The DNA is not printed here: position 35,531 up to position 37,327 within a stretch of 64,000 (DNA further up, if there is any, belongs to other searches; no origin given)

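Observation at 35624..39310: kaiC-kaiB-hybrid histidine kinase cluster (KaiA-less timing/signalling module)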

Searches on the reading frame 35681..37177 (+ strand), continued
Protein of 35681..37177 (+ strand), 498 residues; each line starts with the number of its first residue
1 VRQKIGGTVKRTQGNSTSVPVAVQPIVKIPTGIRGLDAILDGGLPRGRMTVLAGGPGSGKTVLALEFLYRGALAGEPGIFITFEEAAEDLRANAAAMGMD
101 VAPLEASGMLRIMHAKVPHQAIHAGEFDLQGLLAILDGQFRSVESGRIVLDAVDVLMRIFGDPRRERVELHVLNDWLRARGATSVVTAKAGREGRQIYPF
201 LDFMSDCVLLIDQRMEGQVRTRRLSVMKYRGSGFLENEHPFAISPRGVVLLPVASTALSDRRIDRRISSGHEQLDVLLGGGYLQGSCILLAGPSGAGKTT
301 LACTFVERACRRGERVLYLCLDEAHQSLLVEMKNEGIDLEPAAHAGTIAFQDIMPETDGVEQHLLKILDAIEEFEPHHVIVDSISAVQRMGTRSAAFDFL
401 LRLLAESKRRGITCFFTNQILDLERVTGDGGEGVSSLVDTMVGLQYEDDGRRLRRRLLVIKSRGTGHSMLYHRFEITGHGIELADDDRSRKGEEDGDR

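Call 47: find_homologous_proteins(query=P0121, max_evalue=1e-20)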
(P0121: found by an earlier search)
Query P0121 (605 aa): 2006 proteins with E <= 1e-20 among 8000 candidates; the best 120 are listed.
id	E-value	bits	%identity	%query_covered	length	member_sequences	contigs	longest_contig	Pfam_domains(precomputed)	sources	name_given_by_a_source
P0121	0.0e+0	1304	100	100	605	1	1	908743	PF08447.19,PF07730.20,PF02518.32,PF00072.31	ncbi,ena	-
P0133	3.0e-186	639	58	95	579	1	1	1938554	PF08447.19,PF07730.20,PF02518.32,PF00072.31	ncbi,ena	-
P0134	1.1e-150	521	45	91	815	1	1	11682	PF08447.19,PF13426.14,PF07730.20,PF02518.32,PF00989.32,PF00072.31,PF14598.13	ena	-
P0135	5.2e-140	486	47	82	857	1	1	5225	PF08447.19,PF13426.14,PF13581.13,PF07730.20,PF08448.17,PF02518.32,PF00989.32,PF00072.31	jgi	jgi:PAS domain S-box-containing protein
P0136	4.5e-137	476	45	95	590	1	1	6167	PF08447.19,PF13426.14,PF13188.14,PF08448.17,PF02518.32,PF00989.32,PF00072.31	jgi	jgi:PAS domain S-box-containing protein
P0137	6.3e-137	476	43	90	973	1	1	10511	PF08447.19,PF13426.14,PF13188.14,PF13581.13,PF08448.17,PF02518.32,PF00989.32,PF00072.31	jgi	jgi:PAS domain S-box-containing protein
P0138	1.6e-132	461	47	82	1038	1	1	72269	PF08447.19,PF13426.14,PF07730.20,PF08448.17,PF02518.32,PF00989.32,PF00072.31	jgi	jgi:PAS domain S-box-containing protein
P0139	2.3e-132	461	46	91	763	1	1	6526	PF08447.19,PF13185.13,PF01590.33,PF02518.32,PF00989.32,PF00072.31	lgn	-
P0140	1.4e-130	455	47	89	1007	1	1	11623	PF13426.14,PF13188.14,PF13185.13,PF07730.20,PF13492.13,PF00072.31,PF08447.19,PF12860.14,PF01590.33,PF08448.17,PF02518.32,PF00989.32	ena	-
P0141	7.9e-130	452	42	90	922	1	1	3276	PF08447.19,PF13185.13,PF07730.20,PF08448.17,PF02518.32,PF00072.31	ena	-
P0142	4.0e-128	447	43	89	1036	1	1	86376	PF08447.19,PF13426.14,PF13188.14,PF02743.25,PF07730.20,PF08448.17,PF02518.32,PF00989.32,PF00072.31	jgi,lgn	-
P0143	5.2e-127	443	49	64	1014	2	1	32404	PF08447.19,PF13426.14,PF13188.14,PF13185.13,PF01590.33,PF07730.20,PF08448.17,PF02518.32,PF13492.13,PF00989.32,PF00072.31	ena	-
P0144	1.1e-126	442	53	72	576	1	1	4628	PF13581.13,PF07730.20,PF02518.32,PF00072.31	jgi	jgi:DNA-binding NarL/FixJ family response regulator/anti-sigma regulatory factor (Ser/Thr protein ki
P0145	1.9e-126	441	44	91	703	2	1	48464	PF08447.19,PF13581.13,PF07730.20,PF02518.32,PF00072.31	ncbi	-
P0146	2.2e-126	441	47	71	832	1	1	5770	PF08447.19,PF13426.14,PF13188.14,PF07730.20,PF08448.17,PF02518.32,PF00989.32,PF00072.31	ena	-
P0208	6.7e-113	397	41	91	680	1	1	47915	PF08447.19,PF13426.14,PF13188.14,PF13581.13,PF07730.20,PF08448.17,PF02518.32,PF00989.32,PF00072.31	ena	-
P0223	8.0e-111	390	41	96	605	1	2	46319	PF13426.14,PF13188.14,PF24820.2,PF13581.13,PF07730.20,PF08448.17,PF02518.32,PF00989.32,PF00072.31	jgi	jgi:PAS domain S-box-containing protein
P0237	1.7e-109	385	42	89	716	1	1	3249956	PF08447.19,PF13426.14,PF13581.13,PF07730.20,PF02518.32,PF00072.31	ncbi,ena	-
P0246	4.7e-109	384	49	72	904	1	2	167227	PF13426.14,PF13188.14,PF13185.13,PF24820.2,PF01590.33,PF13581.13,PF07730.20,PF08448.17,PF02518.32,PF00989.32,PF00072.31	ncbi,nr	ncbi:MAG: response regulator [Planctomycetaceae bacterium]|nr:response regulator [Planctomycetaceae 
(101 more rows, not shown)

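Call 52: find_encoding_contigs(protein=P0136, flank=4000, max_places=1)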
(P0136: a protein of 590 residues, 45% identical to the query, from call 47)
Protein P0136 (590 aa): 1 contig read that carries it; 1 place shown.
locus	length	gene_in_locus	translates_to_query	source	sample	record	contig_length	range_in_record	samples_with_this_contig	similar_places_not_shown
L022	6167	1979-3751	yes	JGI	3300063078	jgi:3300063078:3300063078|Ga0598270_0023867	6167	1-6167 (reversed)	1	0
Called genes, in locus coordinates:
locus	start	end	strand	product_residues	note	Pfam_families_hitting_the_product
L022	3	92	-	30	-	?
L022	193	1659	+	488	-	PF06745:ATPase, PF13481:AAA_25 (weak), PF23442:DUF7125, PF01695:IstB_IS21 (weak), PF13481:AAA_25, PF03796:DnaB_C, PF06745:ATPase, PF13191:AAA_16 (weak), +9 more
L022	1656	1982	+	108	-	PF07689:KaiB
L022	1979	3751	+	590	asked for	PF00989:PAS, PF13188:PAS_8, PF08448:PAS_4, PF13426:PAS_9, PF08447:PAS_3, PF02518:HATPase_c, PF00072:Response_reg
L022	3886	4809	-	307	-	PF01522:Polysacc_deac_1, PF11959:DUF3473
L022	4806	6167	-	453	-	?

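Call 53: find_encoding_contigs(protein=P0223, flank=4000, max_places=1)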
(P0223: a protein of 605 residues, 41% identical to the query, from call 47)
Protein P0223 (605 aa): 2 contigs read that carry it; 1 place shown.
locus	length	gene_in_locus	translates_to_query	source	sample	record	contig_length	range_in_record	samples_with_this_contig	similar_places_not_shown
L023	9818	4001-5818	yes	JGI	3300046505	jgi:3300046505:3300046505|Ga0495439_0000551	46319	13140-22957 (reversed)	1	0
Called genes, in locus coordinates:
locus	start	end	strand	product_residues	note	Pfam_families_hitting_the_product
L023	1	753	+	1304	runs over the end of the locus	PF00072:Response_reg, PF08448:PAS_4, PF13188:PAS_8, PF08448:PAS_4, PF13426:PAS_9, PF01590:GAF, PF13185:GAF_2, PF02518:HATPase_c, +5 more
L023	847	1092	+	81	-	-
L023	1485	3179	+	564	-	PF00154:RecA_N (faint), PF03796:DnaB_C (faint), PF06745:ATPase, PF13481:AAA_25, PF23442:DUF7125 (faint), PF13191:AAA_16 (faint), PF13481:AAA_25, PF06745:ATPase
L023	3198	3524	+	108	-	PF07689:KaiB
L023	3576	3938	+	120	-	PF07689:KaiB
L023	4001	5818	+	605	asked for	PF00989:PAS, PF08448:PAS_4 (weak), PF13188:PAS_8 (faint), PF13426:PAS_9, PF24820:Diguanyl_cycl_sensor (weak), PF07730:HisKA_3, PF02518:HATPase_c, PF00072:Response_reg, +1 more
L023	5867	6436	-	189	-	PF00881:Nitroreductase, PF14512:TM1586_NiRdase, PF00881:Nitroreductase, PF14512:TM1586_NiRdase (weak)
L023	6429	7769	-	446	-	PF00919:UPF0004, PF04055:Radical_SAM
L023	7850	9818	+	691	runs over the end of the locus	PF11104:PilM_2, PF06723:MreB_Mbl (faint), PF14450:FtsA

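Call 54: find_encoding_contigs(protein=P0246, flank=5000, max_places=1)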
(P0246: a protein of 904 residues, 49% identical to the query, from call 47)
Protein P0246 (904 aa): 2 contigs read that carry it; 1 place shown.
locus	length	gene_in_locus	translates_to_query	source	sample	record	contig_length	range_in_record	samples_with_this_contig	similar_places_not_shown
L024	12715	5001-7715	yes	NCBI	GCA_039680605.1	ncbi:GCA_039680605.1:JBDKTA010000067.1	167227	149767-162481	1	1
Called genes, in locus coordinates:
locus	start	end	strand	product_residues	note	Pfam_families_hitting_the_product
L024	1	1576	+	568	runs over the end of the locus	PF00154:RecA_N (faint), PF06745:ATPase, PF13481:AAA_25, PF23442:DUF7125 (weak), PF01637:ATPase_2 (faint), PF03796:DnaB_C (weak), PF06745:ATPase, PF13481:AAA_25 (weak), +5 more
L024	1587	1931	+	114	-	PF07689:KaiB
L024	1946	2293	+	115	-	PF07689:KaiB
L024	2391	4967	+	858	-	PF01339:CheB_methylest, PF03705:CheR_N, PF01739:CheR, PF00989:PAS, PF08448:PAS_4 (weak), PF13188:PAS_8 (weak), PF13426:PAS_9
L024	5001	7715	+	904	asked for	PF00989:PAS, PF13426:PAS_9 (weak), PF00989:PAS, PF08448:PAS_4, PF13426:PAS_9, PF13185:GAF_2, PF02518:HATPase_c, PF00072:Response_reg, +5 more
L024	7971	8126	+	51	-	PF11752:DUF3309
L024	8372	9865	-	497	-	PF03629:SASA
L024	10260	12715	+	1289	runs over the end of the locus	PF13360:PQQ_2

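Call 55: find_encoding_contigs(protein=P0237, flank=5000, max_places=1)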
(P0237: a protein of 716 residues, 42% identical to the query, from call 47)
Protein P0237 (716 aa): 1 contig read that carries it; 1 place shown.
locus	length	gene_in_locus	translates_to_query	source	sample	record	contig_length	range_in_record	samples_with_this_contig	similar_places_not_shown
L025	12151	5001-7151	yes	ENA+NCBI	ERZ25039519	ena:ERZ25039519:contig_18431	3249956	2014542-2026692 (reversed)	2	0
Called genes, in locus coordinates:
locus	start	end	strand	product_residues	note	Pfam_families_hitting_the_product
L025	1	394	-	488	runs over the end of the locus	PF13180:PDZ_2 (faint), PF17820:PDZ_6 (faint), PF21558:Pept_S41_N_bact (faint), PF02163:Peptidase_M50, PF00595:PDZ (weak)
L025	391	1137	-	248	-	PF02163:Peptidase_M50, PF00595:PDZ, PF13180:PDZ_2 (weak), PF21558:Pept_S41_N_bact (weak), PF17820:PDZ_6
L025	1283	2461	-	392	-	PF02670:DXP_reductoisom, PF08436:DXP_redisom_C, PF13288:DXPR_C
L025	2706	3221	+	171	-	PF00293:NUDIX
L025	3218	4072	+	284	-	PF01694:Rhomboid, PF20216:DUF6576 (weak)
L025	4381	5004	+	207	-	-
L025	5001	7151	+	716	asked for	PF13426:PAS_9 (faint), PF08447:PAS_3, PF07730:HisKA_3, PF13581:HATPase_c_2, PF02518:HATPase_c, PF00072:Response_reg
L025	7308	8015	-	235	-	PF00106:adh_short, PF08659:KR (weak), PF13561:adh_short_C2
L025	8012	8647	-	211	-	-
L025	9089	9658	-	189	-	PF04542:Sigma70_r2, PF08281:Sigma70_r4_2, PF04545:Sigma70_r4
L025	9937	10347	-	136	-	-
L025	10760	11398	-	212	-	-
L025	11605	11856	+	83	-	-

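Call 64: search_protein_families(library=pfam, alignment_id=A4, max_evalue=0.001)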
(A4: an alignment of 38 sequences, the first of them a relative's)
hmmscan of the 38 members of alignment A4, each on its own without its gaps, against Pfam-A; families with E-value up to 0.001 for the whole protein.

A. member 1, P0121 (605 aa): 4 families
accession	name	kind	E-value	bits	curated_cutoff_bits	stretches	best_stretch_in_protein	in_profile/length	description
PF00072.30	Response_reg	-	3.5e-25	88.8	30.2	1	470-581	2-111/111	Response regulator receiver domain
PF08447.18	PAS_3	-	2e-15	57.3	25.6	1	90-163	16-89/89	PAS fold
PF02518.31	HATPase_c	-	9.5e-13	49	26.4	1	341-435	4-110/111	Histidine kinase-, DNA gyrase B-, and HSP90-like ATPase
PF07730.19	HisKA_3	-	4.4e-08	34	24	1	236-299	1-67/68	Histidine kinase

B. families by the number of members that match (of 38 scanned): 26 families (the first 25 are shown)
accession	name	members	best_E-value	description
PF08448.16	PAS_4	34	2.3e-46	PAS fold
PF02518.31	HATPase_c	34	1.3e-29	Histidine kinase-, DNA gyrase B-, and HSP90-like ATPase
PF08447.18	PAS_3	32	3e-39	PAS fold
PF13426.13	PAS_9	29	5.7e-35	PAS domain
PF00989.32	PAS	28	9.2e-36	PAS fold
PF07730.19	HisKA_3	24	1.1e-13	Histidine kinase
PF13581.12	HATPase_c_2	19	1.9e-07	Histidine kinase-like ATPase domain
PF00072.30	Response_reg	18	9.4e-33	Response regulator receiver domain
PF13188.13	PAS_8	18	1.1e-30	PAS domain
PF00512.31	HisKA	9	3.7e-19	His Kinase A (phospho-acceptor) domain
PF13185.12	GAF_2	3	9.9e-23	GAF domain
PF01590.32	GAF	3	1.1e-16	GAF domain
PF13596.12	PAS_10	2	1.1e-08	PAS domain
PF07568.18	HisKA_2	1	2.1e-23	Histidine kinase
PF00158.32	Sigma54_activat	1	3.5e-15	Sigma-54 interaction domain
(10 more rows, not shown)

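Call 79: predict_structure(alignment_id=A4)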
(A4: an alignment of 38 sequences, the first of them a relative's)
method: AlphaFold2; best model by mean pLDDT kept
length: 605 residues; sequences in the alignment: 38
mean_pLDDT: 85.3   pTM: 0.45
mean pLDDT of the five models: 85.3, 84.1, 84.1, 84.0, 83.1
residues with pLDDT >= 90: 355; 70-90: 158; 50-70: 46; < 50: 46
segments of 3 or more residues with pLDDT < 50: 26-28, 34-38, 438-462, 596-605
pLDDT, mean of each block of 10 residues (from residue 1): 65 72 53 47 79 89 92 87 80 83 95 95 96 92 96 90 94 95 97 97 97 96 91 84 76 73 80 81 78 80 94 96 97 89 94 95 97 96 90 62 90 93 95 70 38 40 78 93 92 97 98 97 97 98 96 97 96 95 86 51 39
secondary structure, 60 per line:
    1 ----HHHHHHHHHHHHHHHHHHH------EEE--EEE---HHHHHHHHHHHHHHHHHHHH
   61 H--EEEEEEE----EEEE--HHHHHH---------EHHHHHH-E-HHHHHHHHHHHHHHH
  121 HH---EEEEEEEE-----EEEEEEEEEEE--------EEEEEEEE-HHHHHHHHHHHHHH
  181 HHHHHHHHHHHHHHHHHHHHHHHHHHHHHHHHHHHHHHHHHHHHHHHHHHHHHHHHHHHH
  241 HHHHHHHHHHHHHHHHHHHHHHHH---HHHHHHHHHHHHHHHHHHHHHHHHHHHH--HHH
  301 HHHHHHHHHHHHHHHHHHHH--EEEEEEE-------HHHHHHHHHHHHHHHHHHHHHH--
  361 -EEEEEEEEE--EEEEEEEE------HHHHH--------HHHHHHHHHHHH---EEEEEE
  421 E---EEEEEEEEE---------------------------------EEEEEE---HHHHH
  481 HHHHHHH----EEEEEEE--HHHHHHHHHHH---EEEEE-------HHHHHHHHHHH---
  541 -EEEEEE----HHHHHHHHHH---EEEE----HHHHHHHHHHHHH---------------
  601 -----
elements in order: H5-23 E30-32 E35-37 H41-61 E64-70 E75-78 H81-86 H97-102 H106-122 E126-133 E139-149 E158-165 H167-264 H268-295 H298-320 E323-329 H337-358 E362-370 E373-380 H387-391 H400-411 E415-421 E425-433 E467-472 H476-487 E492-498 H501-511 E515-519 H527-537 E542-547 H552-561 E565-568 H573-585

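Call 90: find_encoding_contigs(protein=P0208, flank=5000, max_places=1)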
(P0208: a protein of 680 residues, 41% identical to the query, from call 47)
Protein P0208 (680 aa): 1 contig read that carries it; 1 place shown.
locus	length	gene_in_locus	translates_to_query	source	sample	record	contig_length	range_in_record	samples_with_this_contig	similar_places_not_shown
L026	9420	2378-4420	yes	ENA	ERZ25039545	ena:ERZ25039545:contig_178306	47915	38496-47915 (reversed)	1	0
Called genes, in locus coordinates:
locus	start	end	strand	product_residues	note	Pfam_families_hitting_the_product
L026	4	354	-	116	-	PF07238:PilZ (weak)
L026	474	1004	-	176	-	-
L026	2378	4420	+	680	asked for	PF00989:PAS, PF08448:PAS_4, PF13188:PAS_8, PF08447:PAS_3 (weak), PF13426:PAS_9, PF08447:PAS_3, PF02518:HATPase_c, PF00072:Response_reg, +2 more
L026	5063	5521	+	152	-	PF08332:CaMKII_AD, PF13474:SnoaL_3 (weak), PF14534:DUF4440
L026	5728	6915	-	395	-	PF10609:ParA (weak), PF01656:CbiA (faint), PF13614:AAA_31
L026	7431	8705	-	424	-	PF03743:TrbI (faint)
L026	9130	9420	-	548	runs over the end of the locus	PF03721:UDPG_MGDP_dh_N, PF00984:UDPG_MGDP_dh, PF03720:UDPG_MGDP_dh_C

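Call 96: search_protein_families(library=pfam, proteins=[L004:2114-2380:+, L004:2472-2810:+, L004:2883-3116:+, L004:3083-3349:+, L004:3422-3688:+, L004:3708-3956:+, L004:4223-5176:+, L003:4862-5335:+, L003:5332-7473:+], max_evalue=0.001)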
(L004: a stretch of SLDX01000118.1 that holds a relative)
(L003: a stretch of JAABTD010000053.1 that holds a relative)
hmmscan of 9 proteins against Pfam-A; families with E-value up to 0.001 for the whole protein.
L004:2114-2380:+ (88 aa): 1 family
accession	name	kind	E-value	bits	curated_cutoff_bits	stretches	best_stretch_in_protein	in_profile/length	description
PF07689.18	KaiB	-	2.9e-06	27.3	27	1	17-71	1-55/82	KaiB domain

L004:2472-2810:+ (112 aa): 0 families

L004:2883-3116:+ (77 aa): 0 families

L004:3083-3349:+ (88 aa): 0 families

L004:3422-3688:+ (88 aa): 0 families

L004:3708-3956:+ (82 aa): 0 families

L004:4223-5176:+ (317 aa): 1 family
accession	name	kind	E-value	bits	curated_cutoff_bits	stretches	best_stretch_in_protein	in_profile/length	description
PF00892.27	EamA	-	6.4e-29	101.4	28.2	2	24-154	6-134/135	EamA-like transporter family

L003:4862-5335:+ (157 aa): 3 families
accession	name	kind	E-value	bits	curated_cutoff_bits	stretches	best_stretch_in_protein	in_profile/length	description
PF01799.25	Fer2_2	-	4.1e-30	104.2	30.3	1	75-148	1-75/75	[2Fe-2S] binding domain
PF00111.32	Fer2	-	1.2e-11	44.8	21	1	7-66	1-77/77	2Fe-2S iron-sulfur cluster binding domain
PF13085.11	Fer2_3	-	5.8e-08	33.1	27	1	39-84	50-94/107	2Fe-2S iron-sulfur cluster binding domain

L003:5332-7473:+ (713 aa): 3 families
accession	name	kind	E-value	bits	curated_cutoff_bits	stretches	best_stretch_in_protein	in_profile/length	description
PF20256.3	MoCoBD_2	-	9.4e-46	157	27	2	574-654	201-282/283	Molybdopterin cofactor-binding domain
PF02738.23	MoCoBD_1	-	1e-42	146.4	27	1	313-532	10-241/244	Molybdopterin cofactor-binding domain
PF01315.27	Ald_Xan_dh_C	-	1.9e-05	25.4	31.3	1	215-261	1-47/110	Aldehyde oxidase and xanthine dehydrogenase, a/b hammerhead domain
